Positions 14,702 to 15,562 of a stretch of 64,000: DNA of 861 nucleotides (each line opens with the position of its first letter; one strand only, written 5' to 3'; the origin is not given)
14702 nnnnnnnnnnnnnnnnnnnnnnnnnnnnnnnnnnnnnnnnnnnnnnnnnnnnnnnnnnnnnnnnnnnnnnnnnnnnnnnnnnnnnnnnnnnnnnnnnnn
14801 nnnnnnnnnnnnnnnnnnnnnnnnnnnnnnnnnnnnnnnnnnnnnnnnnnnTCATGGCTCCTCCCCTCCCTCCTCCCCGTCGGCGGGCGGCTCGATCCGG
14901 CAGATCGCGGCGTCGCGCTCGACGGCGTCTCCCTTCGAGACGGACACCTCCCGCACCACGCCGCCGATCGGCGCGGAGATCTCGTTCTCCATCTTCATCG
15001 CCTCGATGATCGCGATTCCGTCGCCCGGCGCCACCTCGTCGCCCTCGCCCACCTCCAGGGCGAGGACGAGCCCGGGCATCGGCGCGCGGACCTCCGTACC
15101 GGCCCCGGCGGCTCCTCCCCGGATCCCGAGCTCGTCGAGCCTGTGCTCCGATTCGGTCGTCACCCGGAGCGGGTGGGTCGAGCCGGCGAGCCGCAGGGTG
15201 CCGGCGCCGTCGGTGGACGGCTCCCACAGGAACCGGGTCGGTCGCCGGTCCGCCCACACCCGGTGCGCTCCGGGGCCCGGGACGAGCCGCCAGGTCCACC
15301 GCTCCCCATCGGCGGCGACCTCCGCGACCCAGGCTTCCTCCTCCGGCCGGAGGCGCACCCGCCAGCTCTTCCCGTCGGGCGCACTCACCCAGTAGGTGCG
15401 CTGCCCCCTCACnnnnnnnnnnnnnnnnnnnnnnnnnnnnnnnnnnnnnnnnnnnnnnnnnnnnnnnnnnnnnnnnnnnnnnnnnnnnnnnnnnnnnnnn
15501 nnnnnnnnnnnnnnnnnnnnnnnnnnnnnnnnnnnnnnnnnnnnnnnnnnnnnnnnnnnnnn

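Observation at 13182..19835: Split propionyl-CoA carboxylase with an rRNA methyltransferase inserted between the BC and BCCP genes, plus a B12-domain-less mutase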

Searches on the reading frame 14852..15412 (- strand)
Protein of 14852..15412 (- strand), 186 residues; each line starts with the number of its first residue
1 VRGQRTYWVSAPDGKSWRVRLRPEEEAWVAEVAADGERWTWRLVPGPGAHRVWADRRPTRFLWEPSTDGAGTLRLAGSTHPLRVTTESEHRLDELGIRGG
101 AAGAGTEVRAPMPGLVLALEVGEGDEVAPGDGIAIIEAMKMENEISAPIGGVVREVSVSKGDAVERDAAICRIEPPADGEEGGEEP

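Call 6: search_protein_families(library=pfam, proteins=[window:14852-15412:-], max_evalue=0.01)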
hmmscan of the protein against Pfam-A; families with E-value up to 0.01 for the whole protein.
window:14852-15412:- (186 aa): 5 families
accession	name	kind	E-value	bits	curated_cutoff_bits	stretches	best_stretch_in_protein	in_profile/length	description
PF00364.28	Biotin_lipoyl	-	8.6e-18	64.4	22.1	1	107-173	2-73/73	Biotin-requiring enzyme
PF13533.13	Biotin_lipoyl_2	-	1.6e-09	37.8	29.8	2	107-137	2-32/32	Biotin-lipoyl like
PF13437.12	HlyD_3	-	6.2e-07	30.6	22.2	1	145-178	2-35/106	HlyD family secretion protein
PF16576.10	HlyD_D23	-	3.9e-06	26.7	30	0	82-138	86-141/214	Barrel-sandwich domain of CusB or HlyD membrane-fusion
PF01597.25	GCV_H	-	0.0034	17.7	22.2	1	121-157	38-75/122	Glycine cleavage H-protein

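Call 7: search_protein_families(library=ncbifam, proteins=[window:14852-15412:-], max_evalue=0.001)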
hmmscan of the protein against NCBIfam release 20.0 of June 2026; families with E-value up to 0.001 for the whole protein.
window:14852-15412:- (186 aa): 23 families
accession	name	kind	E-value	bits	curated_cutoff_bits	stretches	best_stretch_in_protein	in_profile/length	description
NF006761.0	PRK09282.1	domain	7.4e-19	67.6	402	1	101-174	517-590/591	pyruvate carboxylase subunit B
NF004173.0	PRK05641.1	equivalog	8.2e-18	65.4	199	1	106-169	85-148/153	putative acetyl-CoA carboxylase biotin carboxyl carrier protein subunit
TIGR01108.1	oadA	equivalog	2.8e-16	59.1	756.5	1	96-168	508-580/582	sodium-extruding oxaloacetate decarboxylase subunit alpha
NF005117.0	PRK06549.1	equivalog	1.1e-15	58.3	159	1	78-169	34-125/130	acetyl-CoA carboxylase biotin carboxyl carrier protein subunit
NF010643.0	PRK14040.1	subfamily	1.2e-15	57.1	892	1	101-171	522-592/595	oxaloacetate decarboxylase subunit alpha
NF009554.0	PRK12999.1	equivalog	1.5e-15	56.1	965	1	74-173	1047-1145/1147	pyruvate carboxylase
TIGR01235.1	pyruv_carbox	equivalog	1.7e-13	49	1114.45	1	96-172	1064-1141/1143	pyruvate carboxylase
NF047903.1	MmDecMmdC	equivalog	3.4e-13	50.1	200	1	101-164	60-122/132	methylmalonyl-CoA decarboxylase subunit gamma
NF010645.0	PRK14042.1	equivalog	1.3e-12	47.3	1182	1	107-174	527-594/596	pyruvate carboxylase subunit B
NF004547.1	PRK05889.1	equivalog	1.6e-12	47.4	75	1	106-171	3-68/71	biotin/lipoyl-binding carrier protein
NF006079.0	PRK08225.1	equivalog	4.7e-12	45.8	95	1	106-171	2-67/70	acetyl-CoA carboxylase biotin carboxyl carrier protein subunit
TIGR00531.1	BCCP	equivalog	5.2e-11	43.2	115.2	1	105-174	88-155/156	acetyl-CoA carboxylase biotin carboxyl carrier protein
TIGR02712.1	urea_carbox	equivalog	1.4e-10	39.6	1303.85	1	106-172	1133-1199/1201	urea carboxylase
NF005457.0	PRK07051.1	equivalog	2.7e-07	30.7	87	1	121-174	26-79/80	acetyl-CoA carboxylase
NF008814.0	PRK11854.1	equivalog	3.3e-07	29.1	722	1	121-174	22-75/637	pyruvate dehydrogenase complex dihydrolipoyllysine-residue acetyltransferase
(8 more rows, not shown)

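Call 8: find_homologous_proteins(query=window:14852-15412:-, max_evalue=0.001)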
Query window:14852-15412:- (186 aa): 1618 proteins with E <= 0.001 among 2947 candidates; the best 120 are listed.
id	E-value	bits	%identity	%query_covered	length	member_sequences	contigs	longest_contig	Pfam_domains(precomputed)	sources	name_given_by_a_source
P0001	4.1e-116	404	99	100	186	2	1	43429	PF25973.1,PF00364.29,PF25919.1,PF25917.1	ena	-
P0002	2.2e-52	196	55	93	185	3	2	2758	PF25973.1,PF00364.29,PF25919.1,PF25917.1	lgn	-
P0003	1.1e-49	187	56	97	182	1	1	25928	PF25973.1,PF25984.1,PF00364.29,PF25919.1,PF25917.1,PF26077.1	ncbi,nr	ncbi:MAG: hypothetical protein KY397_01260 [Gemmatimonadetes bacterium]|nr:hypothetical protein [Gem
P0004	3.3e-49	185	55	94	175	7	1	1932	PF25973.1,PF00364.29,PF25919.1,PF25917.1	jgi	jgi:biotin carboxyl carrier protein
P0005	1.6e-47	180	55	92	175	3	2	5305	PF25973.1,PF00364.29,PF25919.1,PF25917.1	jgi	jgi:acetyl/propionyl-CoA carboxylase alpha subunit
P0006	8.7e-47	177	57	90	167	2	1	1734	PF25973.1,PF00364.29,PF25919.1,PF25917.1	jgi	jgi:biotin carboxyl carrier protein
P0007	1.0e-46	177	51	96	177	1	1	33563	PF25973.1,PF00364.29,PF25919.1,PF25917.1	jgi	jgi:biotin carboxyl carrier protein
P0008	5.5e-46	175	54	96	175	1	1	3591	PF25973.1,PF00364.29,PF25919.1,PF25917.1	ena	-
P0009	9.5e-46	174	52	95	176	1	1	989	PF25973.1,PF00364.29,PF25919.1,PF25917.1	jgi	jgi:acetyl/propionyl-CoA carboxylase alpha subunit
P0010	1.5e-45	173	53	94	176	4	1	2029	PF25973.1,PF00364.29,PF25919.1,PF25917.1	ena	-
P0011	2.0e-45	173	55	96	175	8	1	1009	PF25973.1,PF00364.29,PF25919.1,PF25917.1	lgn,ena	-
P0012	2.0e-45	173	55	95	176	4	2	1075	PF25973.1,PF00364.29,PF25919.1,PF25917.1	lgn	-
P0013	3.3e-45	172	50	95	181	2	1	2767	PF25973.1,PF00364.29,PF25919.1,PF25917.1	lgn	-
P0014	4.2e-45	172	52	94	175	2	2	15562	PF25973.1,PF00364.29,PF25919.1,PF25917.1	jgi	jgi:biotin carboxyl carrier protein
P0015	6.5e-45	171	53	94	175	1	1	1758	PF25973.1,PF00364.29,PF25919.1,PF25917.1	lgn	-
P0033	8.3e-43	164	50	95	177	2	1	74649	PF25973.1,PF00364.29,PF25919.1,PF25917.1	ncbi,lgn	ncbi:MAG TPA: biotin/lipoyl-containing protein [Gemmatimonadota bacterium]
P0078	2.5e-31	127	43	97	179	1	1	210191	PF25973.1,PF00364.29,PF25919.1,PF25917.1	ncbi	-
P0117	5.8e-19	87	38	92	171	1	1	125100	PF25973.1,PF25984.1,PF00364.29,PF25919.1,PF25917.1,PF25997.1,PF18140.7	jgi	-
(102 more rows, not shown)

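Call 9: find_encoding_contigs(protein=P0033, flank=8000, max_places=2)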
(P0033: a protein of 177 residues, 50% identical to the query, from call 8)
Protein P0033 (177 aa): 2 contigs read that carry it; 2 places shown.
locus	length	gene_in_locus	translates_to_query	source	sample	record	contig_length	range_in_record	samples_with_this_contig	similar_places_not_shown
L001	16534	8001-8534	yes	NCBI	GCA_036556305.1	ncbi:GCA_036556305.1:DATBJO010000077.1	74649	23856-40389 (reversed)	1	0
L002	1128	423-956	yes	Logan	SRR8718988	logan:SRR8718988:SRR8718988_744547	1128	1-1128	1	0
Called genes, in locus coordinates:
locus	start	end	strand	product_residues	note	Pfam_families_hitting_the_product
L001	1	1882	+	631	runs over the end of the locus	PF00575:S1 (weak), PF13509:S1_2 (faint), PF00575:S1, PF23459:S1_RRP5 (weak), PF00575:S1, PF21710:Spt6_S1 (weak), PF23459:S1_RRP5, PF00575:S1, +1 more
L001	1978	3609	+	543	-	PF07719:TPR_2 (faint), PF13525:YfiO (weak), PF13458:Peripla_BP_6, PF01094:ANF_receptor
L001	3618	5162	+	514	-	PF01039:Carboxyl_trans, PF03255:ACCA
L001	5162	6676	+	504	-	PF00289:Biotin_carb_N, PF02222:ATP-grasp, PF02786:CPSase_L_D2, PF07478:Dala_Dala_lig_C, PF02785:Biotin_carb_C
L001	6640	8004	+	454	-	PF01938:TRAM, PF05958:tRNA_U5-meth_tr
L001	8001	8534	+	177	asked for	PF25919:BSH_CusB (faint), PF25973:BSH_CzcB (faint), PF00364:Biotin_lipoyl, PF25917:BSH_RND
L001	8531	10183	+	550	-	PF01642:MM_CoA_mutase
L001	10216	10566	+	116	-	PF09723:Zn_ribbon_8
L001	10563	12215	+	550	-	PF03485:Arg_tRNA_synt_N, PF00750:tRNA-synt_1d, PF05746:DALR_1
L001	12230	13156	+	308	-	PF00294:PfkB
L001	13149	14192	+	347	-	PF00586:AIRS, PF02769:AIRS_C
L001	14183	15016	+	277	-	-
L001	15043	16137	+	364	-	PF00383:dCMP_cyt_deam_1, PF14437:MafB19-deam (weak), PF01872:RibD_C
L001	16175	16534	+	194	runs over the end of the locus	PF00677:Lum_binding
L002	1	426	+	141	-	?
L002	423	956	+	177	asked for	PF25919:BSH_CusB (faint), PF25973:BSH_CzcB (faint), PF00364:Biotin_lipoyl, PF25917:BSH_RND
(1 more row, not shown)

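Call 10: find_encoding_contigs(protein=P0078, flank=8000, max_places=2)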
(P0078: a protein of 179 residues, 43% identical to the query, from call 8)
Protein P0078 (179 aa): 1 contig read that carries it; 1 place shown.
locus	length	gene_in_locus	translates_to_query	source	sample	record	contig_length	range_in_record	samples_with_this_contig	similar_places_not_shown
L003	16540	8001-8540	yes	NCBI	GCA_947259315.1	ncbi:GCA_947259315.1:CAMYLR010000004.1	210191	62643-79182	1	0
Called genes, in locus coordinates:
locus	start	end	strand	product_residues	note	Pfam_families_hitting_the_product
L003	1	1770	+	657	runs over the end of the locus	PF21710:Spt6_S1 (faint), PF13509:S1_2 (faint), PF00575:S1, PF00575:S1, PF23459:S1_RRP5 (weak), PF00575:S1, PF23459:S1_RRP5, PF00575:S1, +1 more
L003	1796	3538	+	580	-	PF07719:TPR_2 (faint), PF13174:TPR_6 (faint), PF13371:TPR_9 (faint), PF13432:TPR_16, PF13525:YfiO (weak), PF13458:Peripla_BP_6, PF01094:ANF_receptor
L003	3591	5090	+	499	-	PF01039:Carboxyl_trans, PF03255:ACCA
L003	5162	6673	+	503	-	PF00289:Biotin_carb_N, PF02222:ATP-grasp, PF02786:CPSase_L_D2, PF07478:Dala_Dala_lig_C, PF02785:Biotin_carb_C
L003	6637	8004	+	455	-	PF01938:TRAM (weak), PF05958:tRNA_U5-meth_tr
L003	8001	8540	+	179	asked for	PF25919:BSH_CusB (faint), PF00364:Biotin_lipoyl, PF25917:BSH_RND, PF25973:BSH_CzcB (faint)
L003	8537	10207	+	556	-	PF01642:MM_CoA_mutase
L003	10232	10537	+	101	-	PF09723:Zn_ribbon_8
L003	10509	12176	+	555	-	PF03485:Arg_tRNA_synt_N, PF00750:tRNA-synt_1d, PF05746:DALR_1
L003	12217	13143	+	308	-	PF00294:PfkB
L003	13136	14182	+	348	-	PF00586:AIRS, PF02769:AIRS_C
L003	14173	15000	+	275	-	PF20230:DUF6588 (weak)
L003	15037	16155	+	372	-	PF00383:dCMP_cyt_deam_1, PF01872:RibD_C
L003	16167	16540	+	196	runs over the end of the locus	PF00677:Lum_binding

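Call 11: find_encoding_contigs(protein=P0117, flank=8000, max_places=2)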
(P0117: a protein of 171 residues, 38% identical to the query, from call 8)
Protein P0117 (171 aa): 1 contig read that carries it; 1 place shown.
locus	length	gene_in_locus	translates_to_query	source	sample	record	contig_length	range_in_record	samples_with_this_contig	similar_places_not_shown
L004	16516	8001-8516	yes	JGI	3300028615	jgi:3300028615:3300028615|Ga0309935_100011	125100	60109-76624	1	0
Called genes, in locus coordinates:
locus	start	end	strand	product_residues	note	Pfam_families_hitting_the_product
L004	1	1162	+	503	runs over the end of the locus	PF00289:Biotin_carb_N, PF02222:ATP-grasp (weak), PF02786:CPSase_L_D2, PF07478:Dala_Dala_lig_C, PF02785:Biotin_carb_C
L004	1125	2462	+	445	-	PF13649:Methyltransf_25 (weak), PF05958:tRNA_U5-meth_tr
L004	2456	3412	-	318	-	PF12849:PBP_like_2, PF12727:PBP_like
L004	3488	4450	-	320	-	PF12849:PBP_like_2, PF12727:PBP_like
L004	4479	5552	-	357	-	PF07396:Porin_O_P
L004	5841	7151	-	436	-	PF00512:HisKA, PF02518:HATPase_c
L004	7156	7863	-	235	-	PF00072:Response_reg, PF00486:Trans_reg_C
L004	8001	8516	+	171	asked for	PF18140:PCC_BT (weak), PF25984:BSH_YknX (faint), PF25919:BSH_CusB (faint), PF25997:BSH_YhbJ (faint), PF25917:BSH_RND, PF25973:BSH_CzcB (faint), PF00364:Biotin_lipoyl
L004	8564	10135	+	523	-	PF01642:MM_CoA_mutase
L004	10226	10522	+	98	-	PF09723:Zn_ribbon_8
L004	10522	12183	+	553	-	PF03485:Arg_tRNA_synt_N, PF00750:tRNA-synt_1d, PF09334:tRNA-synt_1g (faint), PF05746:DALR_1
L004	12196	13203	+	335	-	-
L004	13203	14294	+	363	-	PF00383:dCMP_cyt_deam_1, PF14437:MafB19-deam (weak), PF01872:RibD_C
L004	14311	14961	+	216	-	PF00677:Lum_binding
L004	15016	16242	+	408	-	PF00926:DHBP_synthase, PF00925:GTP_cyclohydro2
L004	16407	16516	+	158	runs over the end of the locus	PF00885:DMRL_synthase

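Call 16: search_solved_structures(query=A1, max_evalue=0.001, show_alignments=0)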
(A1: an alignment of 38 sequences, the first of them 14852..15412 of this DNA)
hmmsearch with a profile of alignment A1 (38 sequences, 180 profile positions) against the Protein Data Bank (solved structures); distinct sequences matched with E-value up to 0.001: 79 (the best 60 are shown).
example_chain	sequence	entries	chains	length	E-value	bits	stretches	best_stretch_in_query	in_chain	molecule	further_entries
9wkr_A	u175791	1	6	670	2.5e-30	108.7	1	10-174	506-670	Propionyl-CoA carboxylase alpha chain, mitochondrial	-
7ybu_A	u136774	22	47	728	2.7e-30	108.6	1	10-174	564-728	Propionyl-CoA carboxylase alpha chain, mitochondrial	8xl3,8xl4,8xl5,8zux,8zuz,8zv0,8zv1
3n6r_A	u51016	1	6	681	6.1e-30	107.4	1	5-173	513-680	Propionyl-CoA carboxylase, alpha subunit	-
8zuy_A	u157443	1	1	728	3.1e-28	101.9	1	10-174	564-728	Propionyl-CoA carboxylase alpha chain, mitochondrial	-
6ybp_G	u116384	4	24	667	3.1e-26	95.4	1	4-172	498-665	Propionyl-CoA carboxylase alpha subunit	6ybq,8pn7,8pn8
5gu8_A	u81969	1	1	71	9.9e-26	93.7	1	107-173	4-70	149aa long hypothetical methylmalonyl-CoA decarboxylase gamma chain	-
2d5d_A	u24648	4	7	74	1.2e-25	93.5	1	106-173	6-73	methylmalonyl-CoA decarboxylase gamma chain | 149aa long hypothetical methylmalonyl-CoA decarboxylase gamma chain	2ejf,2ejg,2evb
5gua_A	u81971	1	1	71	3.9e-25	91.8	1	107-173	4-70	149aa long hypothetical methylmalonyl-CoA decarboxylase gamma chain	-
8sgx_S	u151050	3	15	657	6.9e-25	91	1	66-174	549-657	propionyl-CoA carboxylase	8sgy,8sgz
5gu9_A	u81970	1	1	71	8.8e-25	90.6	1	107-173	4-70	149aa long hypothetical methylmalonyl-CoA decarboxylase gamma chain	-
8hz4_E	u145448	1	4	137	1.7e-24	89.7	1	91-176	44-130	Biotin carboxylase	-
8gk8_C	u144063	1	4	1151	4.2e-24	88.4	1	65-176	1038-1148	Pyruvate carboxylase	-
3hbl_A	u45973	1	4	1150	4.5e-24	88.3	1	65-176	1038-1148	Pyruvate carboxylase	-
3hb9_A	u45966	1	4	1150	4.6e-24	88.3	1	65-176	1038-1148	Pyruvate carboxylase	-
3ho8_A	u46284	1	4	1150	4.6e-24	88.3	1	65-176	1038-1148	Pyruvate carboxylase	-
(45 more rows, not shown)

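Call 19: find_related_loci(query=A1, collection=genome_contigs, flank=7000)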
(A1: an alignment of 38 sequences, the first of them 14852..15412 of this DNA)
Query A1 (186 aa) in genome_contigs; peptide patterns used: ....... (x = any residue, [..] = any of these).
600 stretches matched a pattern (row limit reached: there are more); 596 encode a relative of the query (tblastn E <= 1e-3); the best 80 are kept; 80 distinct loci.
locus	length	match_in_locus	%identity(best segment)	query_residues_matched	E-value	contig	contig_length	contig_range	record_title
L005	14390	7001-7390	32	38-174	2e-23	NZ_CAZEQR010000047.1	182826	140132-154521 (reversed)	Tenacibaculum sediminilitoris isolate YKTF-3(T) TSEDIMI_Contig_5, whole genome shotgun sequence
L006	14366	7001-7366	35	55-175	4e-23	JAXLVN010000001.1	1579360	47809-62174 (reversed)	MAG: Candidatus Kapaibacterium sp. isolate STL-BAC57 C1.230.fa-1, whole genome shotgun sequence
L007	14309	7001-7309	45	72-174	4e-23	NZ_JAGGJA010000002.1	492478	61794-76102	Fodinibius salsisoli strain 1BSP15-2V2 NODE_2_length_492478_cov_47.019976, whole genome shotgun sequence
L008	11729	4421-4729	36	72-174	9e-23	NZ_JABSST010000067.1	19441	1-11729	MAG: Winogradskyella sp. isolate DT_119 DT-Winogradskyella-1_scaffold_67, whole genome shotgun sequence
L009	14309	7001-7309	35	72-174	2e-22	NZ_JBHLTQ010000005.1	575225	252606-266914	Winogradskyella pulchriflava strain NCAIM B.02481 soapdenovo_K_127_5, whole genome shotgun sequence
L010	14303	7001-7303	42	72-172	5e-22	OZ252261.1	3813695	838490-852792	MAG: Bacteroidia bacterium isolate 262bc621-8325-4328-846f-fe28d88a9426 genome assembly, chromosome: 1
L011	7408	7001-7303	40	73-173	9e-22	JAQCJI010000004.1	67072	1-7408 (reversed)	MAG: Bacteroidetes bacterium isolate casp40-mb.314 NODE_872_length_67072_cov_0.085855, whole genome shotgun sequence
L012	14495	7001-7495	26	5-174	1e-21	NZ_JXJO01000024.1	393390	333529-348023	Psychroserpens damuponensis strain JCM 17632 JCM17632_S20_contig_24, whole genome shotgun sequence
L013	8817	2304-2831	37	2-184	1e-21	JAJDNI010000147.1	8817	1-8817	MAG: Gemmatimonadetes bacterium isolate ALJrbin.25 k141_7126535, whole genome shotgun sequence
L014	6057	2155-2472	49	69-174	1e-21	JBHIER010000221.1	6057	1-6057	MAG: bacterium isolate b2.sp2_bin.59 NODE_5325_length_6057_cov_3.281406, whole genome shotgun sequence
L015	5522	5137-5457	38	67-174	2e-21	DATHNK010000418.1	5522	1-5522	MAG TPA_asm: Bacteroidia bacterium isolate SMAG_U12656 k141_4366627, whole genome shotgun sequence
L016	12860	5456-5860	35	43-174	4e-21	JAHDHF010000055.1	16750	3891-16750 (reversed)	MAG: Saprospiraceae bacterium isolate MAG-63 RZ_9784, whole genome shotgun sequence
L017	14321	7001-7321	37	68-174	4e-21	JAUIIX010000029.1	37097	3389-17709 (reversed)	MAG: bacterium isolate Co_bin.282 NODE_7037_length_37097_cov_1.555153, whole genome shotgun sequence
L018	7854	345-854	29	6-170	3e-21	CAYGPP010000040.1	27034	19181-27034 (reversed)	MAG TPA_asm: uncultured Marinoscillum sp. isolate ERP117304_co3_207 genome assembly, contig: NODE_2576_length_27034_cov_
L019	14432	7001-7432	28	34-174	4e-21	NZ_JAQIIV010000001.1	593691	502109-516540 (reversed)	MAG: Pedobacter terrae isolate bin2 tig00000291, whole genome shotgun sequence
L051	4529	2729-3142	36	30-175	1e-17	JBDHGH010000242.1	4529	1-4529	MAG: Gemmatimonadota bacterium isolate M8-58_Bin_422 M8-58_Bin_422_scaffold_137913, whole genome shotgun sequence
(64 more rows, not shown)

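Call 20: predict_structure(alignment_id=A1)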
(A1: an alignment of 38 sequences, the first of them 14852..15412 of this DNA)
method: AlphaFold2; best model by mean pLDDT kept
length: 186 residues; sequences in the alignment: 38
mean_pLDDT: 91.5   pTM: 0.56
mean pLDDT of the five models: 91.5, 91.3, 91.1, 90.8, 90.0
residues with pLDDT >= 90: 155; 70-90: 15; 50-70: 12; < 50: 4
segments of 3 or more residues with pLDDT < 50: 99-102
pLDDT, mean of each block of 10 residues (from residue 1): 91 96 96 97 96 95 91 96 94 73 78 98 97 97 96 97 97 82 58
secondary structure, 60 per line:
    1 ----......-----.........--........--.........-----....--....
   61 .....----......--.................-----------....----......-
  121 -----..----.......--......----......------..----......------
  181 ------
elements in order: E5-10 E16-24 E27-34 E37-45 E51-54 E57-65 E70-75 E78-86 H87-94 E106-109 E114-119 E132-138 E141-146 E151-156 E169-174
